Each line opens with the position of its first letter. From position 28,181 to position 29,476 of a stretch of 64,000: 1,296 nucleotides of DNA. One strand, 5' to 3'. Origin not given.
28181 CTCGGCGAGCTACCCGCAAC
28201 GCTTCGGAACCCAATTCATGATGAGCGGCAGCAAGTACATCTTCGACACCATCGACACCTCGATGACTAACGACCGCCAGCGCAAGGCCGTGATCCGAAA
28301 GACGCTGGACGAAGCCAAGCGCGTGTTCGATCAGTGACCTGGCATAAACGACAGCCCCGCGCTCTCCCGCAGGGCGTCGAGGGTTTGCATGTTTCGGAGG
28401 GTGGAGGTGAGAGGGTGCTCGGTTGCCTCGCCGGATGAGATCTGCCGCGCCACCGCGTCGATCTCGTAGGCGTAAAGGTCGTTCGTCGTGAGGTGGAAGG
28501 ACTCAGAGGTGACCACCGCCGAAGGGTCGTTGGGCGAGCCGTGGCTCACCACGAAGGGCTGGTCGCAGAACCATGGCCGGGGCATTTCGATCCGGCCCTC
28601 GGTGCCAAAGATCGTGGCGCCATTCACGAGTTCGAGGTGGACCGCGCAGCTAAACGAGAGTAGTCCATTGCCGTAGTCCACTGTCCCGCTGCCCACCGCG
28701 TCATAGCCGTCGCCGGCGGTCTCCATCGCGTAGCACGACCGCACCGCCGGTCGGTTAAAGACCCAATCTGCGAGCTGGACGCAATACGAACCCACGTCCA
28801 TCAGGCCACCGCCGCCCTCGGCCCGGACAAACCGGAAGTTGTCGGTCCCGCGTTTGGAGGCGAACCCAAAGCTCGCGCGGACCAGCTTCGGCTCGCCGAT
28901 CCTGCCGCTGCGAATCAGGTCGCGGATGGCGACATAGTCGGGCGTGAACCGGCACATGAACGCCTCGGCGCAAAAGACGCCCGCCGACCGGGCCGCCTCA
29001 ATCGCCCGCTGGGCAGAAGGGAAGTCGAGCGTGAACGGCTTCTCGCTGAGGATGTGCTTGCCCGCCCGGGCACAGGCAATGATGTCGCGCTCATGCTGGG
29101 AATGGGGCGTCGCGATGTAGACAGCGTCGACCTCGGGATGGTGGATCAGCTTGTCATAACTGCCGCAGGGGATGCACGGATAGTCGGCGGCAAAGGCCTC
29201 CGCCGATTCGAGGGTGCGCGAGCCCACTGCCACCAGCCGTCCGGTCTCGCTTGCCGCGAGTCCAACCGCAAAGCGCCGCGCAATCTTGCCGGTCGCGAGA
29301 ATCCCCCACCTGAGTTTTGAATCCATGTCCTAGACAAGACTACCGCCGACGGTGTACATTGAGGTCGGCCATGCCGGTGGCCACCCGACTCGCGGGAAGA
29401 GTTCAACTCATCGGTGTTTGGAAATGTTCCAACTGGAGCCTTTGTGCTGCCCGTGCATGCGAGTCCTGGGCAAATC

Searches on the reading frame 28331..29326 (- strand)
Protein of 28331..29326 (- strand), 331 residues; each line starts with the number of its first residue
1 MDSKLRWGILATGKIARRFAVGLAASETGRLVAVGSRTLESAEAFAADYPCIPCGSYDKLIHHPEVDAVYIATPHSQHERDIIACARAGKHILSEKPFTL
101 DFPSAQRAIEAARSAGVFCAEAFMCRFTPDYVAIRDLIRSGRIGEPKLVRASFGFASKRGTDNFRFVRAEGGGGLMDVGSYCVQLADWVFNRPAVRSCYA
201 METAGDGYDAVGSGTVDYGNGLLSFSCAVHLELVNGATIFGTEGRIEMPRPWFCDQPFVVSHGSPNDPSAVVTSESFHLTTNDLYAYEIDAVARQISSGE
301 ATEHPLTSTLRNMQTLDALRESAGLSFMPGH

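Call 38: search_protein_families(library=pfam, proteins=[window:28331-29326:-], max_evalue=0.001)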
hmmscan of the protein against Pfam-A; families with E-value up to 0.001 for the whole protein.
window:28331-29326:- (331 aa): 3 families
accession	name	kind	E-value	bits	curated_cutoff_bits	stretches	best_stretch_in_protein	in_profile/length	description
PF01408.29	GFO_IDH_MocA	-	1.2e-23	84.5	24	1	5-120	1-117/120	Oxidoreductase family, NAD-binding Rossmann fold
PF22725.1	GFO_IDH_MocA_C3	-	7.2e-18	65.2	27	1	131-247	1-124/124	GFO/IDH/MocA C-terminal domain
PF02894.22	GFO_IDH_MocA_C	-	2e-08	34.7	22.9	1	135-323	1-210/218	Oxidoreductase family, C-terminal alpha/beta domain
